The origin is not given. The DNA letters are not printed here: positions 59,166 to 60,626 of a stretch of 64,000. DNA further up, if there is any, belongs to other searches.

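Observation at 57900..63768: GC-rich island next to tRNA-Gly: tandem-duplicated, frameshifted AlaDH-family dehydrogenase, an IS3 remnant and a sulfatase-like membrane gene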

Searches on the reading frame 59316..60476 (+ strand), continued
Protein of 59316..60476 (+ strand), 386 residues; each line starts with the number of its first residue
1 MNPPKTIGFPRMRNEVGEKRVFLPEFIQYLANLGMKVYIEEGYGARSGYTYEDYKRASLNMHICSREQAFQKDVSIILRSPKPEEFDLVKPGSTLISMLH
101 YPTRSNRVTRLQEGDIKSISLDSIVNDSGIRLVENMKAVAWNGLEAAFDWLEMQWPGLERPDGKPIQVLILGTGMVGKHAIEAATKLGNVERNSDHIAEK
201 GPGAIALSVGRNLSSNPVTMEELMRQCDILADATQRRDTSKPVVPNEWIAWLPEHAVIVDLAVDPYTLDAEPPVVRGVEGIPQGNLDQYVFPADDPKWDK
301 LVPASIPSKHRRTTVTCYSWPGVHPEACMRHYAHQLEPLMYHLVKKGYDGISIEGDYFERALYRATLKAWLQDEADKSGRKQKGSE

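Call 14: search_solved_structures(query=window:59316-60473:+, max_evalue=0.01, show_alignments=2)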
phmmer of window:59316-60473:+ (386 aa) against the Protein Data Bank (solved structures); distinct sequences matched with E-value up to 0.01: 25.
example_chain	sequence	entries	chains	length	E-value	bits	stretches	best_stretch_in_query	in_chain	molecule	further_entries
1pjb_A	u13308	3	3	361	1.4e-12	50.8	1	8-265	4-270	L-ALANINE DEHYDROGENASE | PROTEIN (L-ALANINE DEHYDROGENASE)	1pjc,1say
8hyh_A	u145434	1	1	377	2e-12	50.3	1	7-265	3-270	Alanine dehydrogenase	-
3p2y_A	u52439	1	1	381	7.6e-12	48.4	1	6-192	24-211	Alanine dehydrogenase/pyridine nucleotide transhydrogenase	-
2eez_A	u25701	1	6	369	1.9e-11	47.1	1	7-265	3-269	Alanine dehydrogenase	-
9uv7_E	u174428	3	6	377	2.9e-11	46.5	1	7-195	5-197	NAD(P) transhydrogenase subunit alpha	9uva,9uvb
1x13_A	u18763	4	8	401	3.1e-11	46.4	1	7-195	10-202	NAD(P) transhydrogenase subunit alpha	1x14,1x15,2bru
8hye_A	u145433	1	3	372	6.6e-11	45.3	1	7-265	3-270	Alanine dehydrogenase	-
9unz_A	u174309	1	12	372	1.2e-10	44.4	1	7-265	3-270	Alanine dehydrogenase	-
9wns_A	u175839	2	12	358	5.1e-10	42.4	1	8-209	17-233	alanine dehydrogenase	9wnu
9vae_A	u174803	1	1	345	5.2e-10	42.4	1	9-209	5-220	alanine dehydrogenase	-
2voe_A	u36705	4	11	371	3.6e-07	33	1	17-265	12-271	ALANINE DEHYDROGENASE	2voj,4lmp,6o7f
2vhw_A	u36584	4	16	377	3.8e-07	32.9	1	17-265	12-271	ALANINE DEHYDROGENASE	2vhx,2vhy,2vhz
2vhv_A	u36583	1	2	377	1.4e-06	31.1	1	17-264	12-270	ALANINE DEHYDROGENASE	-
6que_A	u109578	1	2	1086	5.3e-06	29.2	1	6-197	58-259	Nicotinamide nucleotide transhydrogenase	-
6qti_A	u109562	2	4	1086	5.3e-06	29.2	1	6-197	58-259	Nicotinamide nucleotide transhydrogenase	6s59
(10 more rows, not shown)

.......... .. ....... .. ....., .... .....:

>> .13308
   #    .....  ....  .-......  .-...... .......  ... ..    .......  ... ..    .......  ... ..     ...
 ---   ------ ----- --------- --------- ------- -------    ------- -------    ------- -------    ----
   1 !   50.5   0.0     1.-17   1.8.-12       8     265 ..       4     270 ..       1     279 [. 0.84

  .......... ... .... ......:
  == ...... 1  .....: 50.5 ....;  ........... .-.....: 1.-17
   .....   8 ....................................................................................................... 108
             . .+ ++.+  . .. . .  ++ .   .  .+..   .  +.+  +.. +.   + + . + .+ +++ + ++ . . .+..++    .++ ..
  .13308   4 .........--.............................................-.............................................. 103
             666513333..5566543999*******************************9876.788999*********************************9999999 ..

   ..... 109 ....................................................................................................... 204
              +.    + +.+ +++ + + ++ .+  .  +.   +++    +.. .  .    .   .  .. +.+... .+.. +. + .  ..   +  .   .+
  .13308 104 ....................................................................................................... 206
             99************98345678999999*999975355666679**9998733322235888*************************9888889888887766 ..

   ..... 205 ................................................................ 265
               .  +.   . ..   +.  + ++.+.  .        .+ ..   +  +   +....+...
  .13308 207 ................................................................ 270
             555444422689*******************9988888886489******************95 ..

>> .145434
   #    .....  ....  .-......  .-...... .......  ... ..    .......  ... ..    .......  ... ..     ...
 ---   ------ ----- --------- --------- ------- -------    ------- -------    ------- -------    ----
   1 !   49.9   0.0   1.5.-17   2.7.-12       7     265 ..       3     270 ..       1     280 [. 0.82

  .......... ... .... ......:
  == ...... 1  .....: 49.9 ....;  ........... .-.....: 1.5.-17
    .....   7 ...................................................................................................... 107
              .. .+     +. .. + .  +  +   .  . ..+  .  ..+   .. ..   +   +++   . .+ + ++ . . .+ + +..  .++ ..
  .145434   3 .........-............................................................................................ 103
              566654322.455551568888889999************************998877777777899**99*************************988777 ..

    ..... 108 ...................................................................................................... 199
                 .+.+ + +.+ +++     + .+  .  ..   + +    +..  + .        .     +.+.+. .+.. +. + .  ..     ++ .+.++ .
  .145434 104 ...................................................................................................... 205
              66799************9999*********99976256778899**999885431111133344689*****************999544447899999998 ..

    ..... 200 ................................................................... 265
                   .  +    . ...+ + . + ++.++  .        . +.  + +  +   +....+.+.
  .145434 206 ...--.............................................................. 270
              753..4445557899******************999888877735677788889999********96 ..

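Call 16: search_protein_families(library=ncbifam, proteins=[window:59316-60473:+, L001:730-1899:+], max_evalue=0.01)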
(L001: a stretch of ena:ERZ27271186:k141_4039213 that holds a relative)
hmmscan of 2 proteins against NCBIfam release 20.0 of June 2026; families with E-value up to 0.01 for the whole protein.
window:59316-60473:+ (386 aa): 3 families
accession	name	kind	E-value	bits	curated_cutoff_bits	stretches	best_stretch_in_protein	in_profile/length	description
NF006942.0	PRK09424.1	equivalog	1.3e-17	63.7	383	1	6-197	2-197/510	Re/Si-specific NAD(P)(+) transhydrogenase subunit alpha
TIGR00518.1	alaDH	equivalog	1.1e-15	57.5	391.85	1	7-264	3-269/370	alanine dehydrogenase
TIGR00561.1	pntA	equivalog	1.6e-13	50.1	444.4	1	7-195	2-194/511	Re/Si-specific NAD(P)(+) transhydrogenase subunit alpha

L001:730-1899:+ (390 aa): 3 families
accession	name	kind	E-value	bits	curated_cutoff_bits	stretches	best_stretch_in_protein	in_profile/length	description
NF006942.0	PRK09424.1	equivalog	3e-10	39.4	383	1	8-190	4-188/510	Re/Si-specific NAD(P)(+) transhydrogenase subunit alpha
TIGR00561.1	pntA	equivalog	8.3e-09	34.6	444.4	1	8-191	3-188/511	Re/Si-specific NAD(P)(+) transhydrogenase subunit alpha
TIGR00518.1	alaDH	equivalog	1.3e-08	34.2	391.85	1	20-267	16-270/370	alanine dehydrogenase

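Call 30: find_encoding_contigs(protein=window:59316-60476:+, flank=10000, max_places=10)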
Protein window:59316-60476:+ (386 aa): no gene with exactly this product is on record in the collection.

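Call 32: find_encoding_contigs(protein=P0001, flank=5000, max_places=6)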
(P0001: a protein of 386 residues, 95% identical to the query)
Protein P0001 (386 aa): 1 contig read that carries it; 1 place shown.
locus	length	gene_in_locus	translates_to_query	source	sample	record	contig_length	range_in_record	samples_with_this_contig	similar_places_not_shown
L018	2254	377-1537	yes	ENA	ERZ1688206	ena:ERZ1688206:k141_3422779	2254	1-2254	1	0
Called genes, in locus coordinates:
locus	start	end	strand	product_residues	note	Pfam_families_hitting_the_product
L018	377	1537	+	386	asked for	PF05222:AlaDh_PNT_N, PF01262:AlaDh_PNT_C (weak)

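Call 43: find_encoding_contigs(protein=P0059, flank=8000, max_places=2)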
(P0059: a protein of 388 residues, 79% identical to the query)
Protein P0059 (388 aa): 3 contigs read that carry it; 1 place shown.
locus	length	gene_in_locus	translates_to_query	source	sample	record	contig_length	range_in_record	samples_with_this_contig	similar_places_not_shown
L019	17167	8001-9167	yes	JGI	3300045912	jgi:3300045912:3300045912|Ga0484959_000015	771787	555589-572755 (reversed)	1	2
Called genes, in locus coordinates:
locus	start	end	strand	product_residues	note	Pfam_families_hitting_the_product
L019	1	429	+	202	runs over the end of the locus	-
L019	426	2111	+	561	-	PF14559:TPR_19 (faint), PF24575:TPR_Slam (faint), PF07719:TPR_2 (faint), PF00515:TPR_1 (faint), PF13414:TPR_11 (weak), PF13432:TPR_16 (weak)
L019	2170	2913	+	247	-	PF00702:Hydrolase, PF13419:HAD_2, PF13242:Hydrolase_like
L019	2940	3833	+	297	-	PF00892:EamA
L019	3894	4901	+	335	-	-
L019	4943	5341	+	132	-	PF01740:STAS, PF13466:STAS_2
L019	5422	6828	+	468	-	PF05496:RuvB_N, PF00158:Sigma54_activat (faint), PF13191:AAA_16 (faint), PF00004:AAA, PF07728:AAA_5 (weak), PF13173:AAA_14 (weak), PF16193:AAA_assoc_2, PF12002:MgsA_C, +1 more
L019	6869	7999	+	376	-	PF05222:AlaDh_PNT_N, PF01262:AlaDh_PNT_C (faint)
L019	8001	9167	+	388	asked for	PF05222:AlaDh_PNT_N, PF01262:AlaDh_PNT_C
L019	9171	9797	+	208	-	PF00300:His_Phos_1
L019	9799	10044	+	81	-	-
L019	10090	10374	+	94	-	-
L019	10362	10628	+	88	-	PF01713:Smr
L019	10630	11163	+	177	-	PF13302:Acetyltransf_3, PF00583:Acetyltransf_1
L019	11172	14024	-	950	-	PF04107:GCS2 (weak), PF01546:Peptidase_M20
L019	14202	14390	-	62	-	-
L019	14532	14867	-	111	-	PF01797:Y1_Tnp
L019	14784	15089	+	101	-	-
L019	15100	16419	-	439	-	PF00155:Aminotran_1_2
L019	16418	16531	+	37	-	-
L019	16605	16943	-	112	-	PF03992:ABM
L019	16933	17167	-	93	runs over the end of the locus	PF22278:DUF6958 (weak)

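Call 44: find_encoding_contigs(protein=P0109, flank=8000, max_places=2)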
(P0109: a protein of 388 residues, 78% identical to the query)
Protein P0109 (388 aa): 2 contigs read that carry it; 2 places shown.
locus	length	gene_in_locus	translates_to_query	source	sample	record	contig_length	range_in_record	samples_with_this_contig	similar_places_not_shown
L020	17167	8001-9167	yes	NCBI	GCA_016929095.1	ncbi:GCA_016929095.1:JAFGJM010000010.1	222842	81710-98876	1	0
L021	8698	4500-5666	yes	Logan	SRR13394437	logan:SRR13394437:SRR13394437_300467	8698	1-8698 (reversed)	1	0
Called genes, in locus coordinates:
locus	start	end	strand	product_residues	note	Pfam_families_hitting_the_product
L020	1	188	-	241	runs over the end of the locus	-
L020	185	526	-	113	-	-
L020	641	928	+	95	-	PF04024:PspC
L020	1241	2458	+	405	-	PF07907:YibE_F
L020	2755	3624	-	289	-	PF04055:Radical_SAM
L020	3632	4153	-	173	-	PF00857:Isochorismatase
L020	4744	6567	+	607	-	PF13229:Beta_helix, PF02415:Chlam_PMP (faint), PF05048:NosD (weak), PF13229:Beta_helix, PF05048:NosD (weak), PF13229:Beta_helix (weak), PF00801:PKD (weak), PF18911:PKD_4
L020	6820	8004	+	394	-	PF05222:AlaDh_PNT_N, PF01262:AlaDh_PNT_C (faint)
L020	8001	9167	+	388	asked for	PF05222:AlaDh_PNT_N, PF01262:AlaDh_PNT_C (weak)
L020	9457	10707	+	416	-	PF22847:Glyco_hydro_43_rel (faint)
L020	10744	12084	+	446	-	-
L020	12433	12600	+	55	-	-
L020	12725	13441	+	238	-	-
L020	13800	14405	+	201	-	-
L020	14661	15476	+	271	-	PF02535:Zip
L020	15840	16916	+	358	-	PF03193:RsgA_GTPase, PF02421:FeoB_N (faint), PF00005:ABC_tran (weak), PF01926:MMR_HSR1, PF04548:AIG1 (weak)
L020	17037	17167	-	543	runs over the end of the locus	-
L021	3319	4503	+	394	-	PF05222:AlaDh_PNT_N, PF01262:AlaDh_PNT_C (faint)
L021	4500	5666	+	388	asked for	PF05222:AlaDh_PNT_N, PF01262:AlaDh_PNT_C (weak)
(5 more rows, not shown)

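Call 48: search_solved_structures(query=A2, max_evalue=0.001, show_alignments=0)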
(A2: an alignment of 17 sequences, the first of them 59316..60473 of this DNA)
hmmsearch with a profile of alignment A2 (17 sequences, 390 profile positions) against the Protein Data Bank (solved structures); distinct sequences matched with E-value up to 0.001: 25.
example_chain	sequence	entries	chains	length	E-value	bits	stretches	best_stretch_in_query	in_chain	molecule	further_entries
3p2y_A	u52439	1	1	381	8.6e-20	74.2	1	6-193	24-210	Alanine dehydrogenase/pyridine nucleotide transhydrogenase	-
9uv7_E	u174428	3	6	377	1.5e-18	70.1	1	7-199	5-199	NAD(P) transhydrogenase subunit alpha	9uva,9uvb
1x13_A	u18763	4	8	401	1.6e-18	70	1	6-199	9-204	NAD(P) transhydrogenase subunit alpha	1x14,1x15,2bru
8hyh_A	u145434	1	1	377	3.2e-18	69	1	7-267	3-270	Alanine dehydrogenase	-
2eez_A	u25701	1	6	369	7.4e-18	67.8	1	7-267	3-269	Alanine dehydrogenase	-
1pjb_A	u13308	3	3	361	1.1e-17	67.3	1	7-267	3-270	L-ALANINE DEHYDROGENASE | PROTEIN (L-ALANINE DEHYDROGENASE)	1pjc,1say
8hye_A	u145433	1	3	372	1.1e-16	63.9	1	6-267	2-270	Alanine dehydrogenase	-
9unz_A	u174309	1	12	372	1.9e-16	63.2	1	6-267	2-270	Alanine dehydrogenase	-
2fr8_A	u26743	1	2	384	1.8e-13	53.4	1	16-204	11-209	NAD(P) transhydrogenase subunit alpha part 1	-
2fsv_A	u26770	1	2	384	2e-13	53.2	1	16-204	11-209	NAD(P) transhydrogenase subunit alpha part 1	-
1ptj_A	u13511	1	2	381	2.2e-13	53.1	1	16-205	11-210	NAD(P) transhydrogenase subunit alpha part 1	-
1f8g_A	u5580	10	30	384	2.3e-13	53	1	16-205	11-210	NICOTINAMIDE NUCLEOTIDE TRANSHYDROGENASE | PROTON-TRANSLOCATING NICOTINAMIDE NUCLEOTIDE TRANSHYDROGENASE SUBUNIT PNTAA | nicotinamide nucleotide Transhydrogenas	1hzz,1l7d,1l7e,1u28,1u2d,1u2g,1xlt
1nm5_A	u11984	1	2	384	2.4e-13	53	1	16-204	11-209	NAD(P) transhydrogenase subunit alpha part 1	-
2frd_A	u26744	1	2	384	2.5e-13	52.9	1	16-204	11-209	NAD(P) transhydrogenase subunit alpha part 1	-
9wns_A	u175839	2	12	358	5.5e-13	51.8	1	11-266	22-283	alanine dehydrogenase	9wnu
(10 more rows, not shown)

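Call 78: predict_structure(alignment_id=A3)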
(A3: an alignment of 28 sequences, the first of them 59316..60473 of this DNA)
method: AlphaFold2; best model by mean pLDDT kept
length: 386 residues; sequences in the alignment: 28
mean_pLDDT: 75.3   pTM: 0.59
mean pLDDT of the five models: 75.3, 74.3, 74.2, 67.6, 66.4
residues with pLDDT >= 90: 96; 70-90: 170; 50-70: 74; < 50: 46
segments of 3 or more residues with pLDDT < 50: 14-18, 190-198, 264-276, 284-287, 319-325, 379-386
pLDDT, mean of each block of 10 residues (from residue 1): 85 52 83 91 65 76 91 87 87 86 73 92 70 62 81 84 91 79 72 45 81 70 94 71 84 93 48 54 58 80 76 72 47 78 92 89 89 63 30
secondary structure, 60 per line:
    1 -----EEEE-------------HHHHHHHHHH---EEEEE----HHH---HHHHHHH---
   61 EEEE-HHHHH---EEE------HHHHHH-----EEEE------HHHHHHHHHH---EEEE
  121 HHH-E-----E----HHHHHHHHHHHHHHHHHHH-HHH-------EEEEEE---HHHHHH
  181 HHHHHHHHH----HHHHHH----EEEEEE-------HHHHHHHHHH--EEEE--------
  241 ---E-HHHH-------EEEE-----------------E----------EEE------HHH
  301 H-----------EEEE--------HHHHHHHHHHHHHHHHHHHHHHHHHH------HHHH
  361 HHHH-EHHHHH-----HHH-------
elements in order: E6-9 H23-32 E36-40 H51-57 E61-64 H66-70 E74-76 H83-88 E94-97 H104-113 E117-120 H136-154 E166-171 H175-189 H194-199 E204-209 H217-226 E229-232 H246-249 E257-260 E289-291 H298-301 E313-316 H325-350 H357-364 H367-371

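Call 81: fold_search(model_id=the predicted structure, library=pdb)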
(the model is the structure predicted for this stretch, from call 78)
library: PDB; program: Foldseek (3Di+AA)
matches with E <= 10: 1626; with E <= 0.001: 453
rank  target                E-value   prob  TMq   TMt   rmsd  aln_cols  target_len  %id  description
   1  8hye_C                1.3e-17  1.00  0.40  0.42  17.3       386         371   20  Structure of amino acid dehydrogenase-2752 with ligand (released 2023-04-05)
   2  1pjb                  2.7e-17  1.00  0.41  0.44  17.0       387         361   21  L-ALANINE DEHYDROGENASE (released 1999-06-08)
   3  8hye_B                4.5e-17  1.00  0.42  0.44  17.4       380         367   21  Structure of amino acid dehydrogenase-2752 with ligand (released 2023-04-05)
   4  2voe_A                6.3e-17  1.00  0.41  0.42  17.0       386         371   18  Crystal structure of Rv2780 from M. tuberculosis H37Rv (released 2008-03-04)
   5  1x13_B                1.4e-16  1.00  0.38  0.40  17.1       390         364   18  Crystal structure of E. coli transhydrogenase domain I (released 2005-09-13)
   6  2vhx_A                2.1e-16  1.00  0.41  0.43  16.8       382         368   16  Crystal structure of the ternary complex of L-alanine dehydrogenase from Mycobacterium tuberculosis with NAD+ and pyru (released 2008-03-11)
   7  2vhx_B                2.7e-16  1.00  0.41  0.43  16.8       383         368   16  Crystal structure of the ternary complex of L-alanine dehydrogenase from Mycobacterium tuberculosis with NAD+ and pyru (released 2008-03-11)
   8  8hye_A                3.0e-16  1.00  0.41  0.43  17.0       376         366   21  Structure of amino acid dehydrogenase-2752 with ligand (released 2023-04-05)
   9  2vhx_D                4.2e-16  1.00  0.41  0.43  16.6       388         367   17  Crystal structure of the ternary complex of L-alanine dehydrogenase from Mycobacterium tuberculosis with NAD+ and pyru (released 2008-03-11)
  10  2eez_A                4.2e-16  1.00  0.40  0.45  16.6       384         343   20  Crystal structure of alanine dehydrogenase from themus thermophilus (released 2007-04-13)
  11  1x14_B                4.7e-16  1.00  0.37  0.39  17.3       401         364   17  Crystal structure of E. coli transhydrogenase domain I with bound NAD (released 2005-09-13)
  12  8hyh                  5.3e-16  1.00  0.41  0.42  16.9       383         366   21  Structure of amino acid dehydrogenase3448 (released 2023-04-05)
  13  1x13_A                7.5e-16  1.00  0.37  0.38  17.7       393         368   18  Crystal structure of E. coli transhydrogenase domain I (released 2005-09-13)
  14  2vhw_B                9.5e-16  1.00  0.40  0.42  17.2       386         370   17  Crystal structure of holo L-alanine dehydrogenase from Mycobacterium tuberculosis in the open and closed conformation (released 2008-03-11)
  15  3p2y                  1.1e-15  1.00  0.36  0.40  16.8       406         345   19  Crystal structure of alanine dehydrogenase/pyridine nucleotide transhydrogenase from Mycobacterium smegmatis (released 2010-10-13)
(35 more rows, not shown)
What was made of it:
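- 59316..60476 (+): Gene B (unit 2), an AlaDH/PNT-like protein of 386 aa, intact. AlaDH/PntA fold (calls 78, 81).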
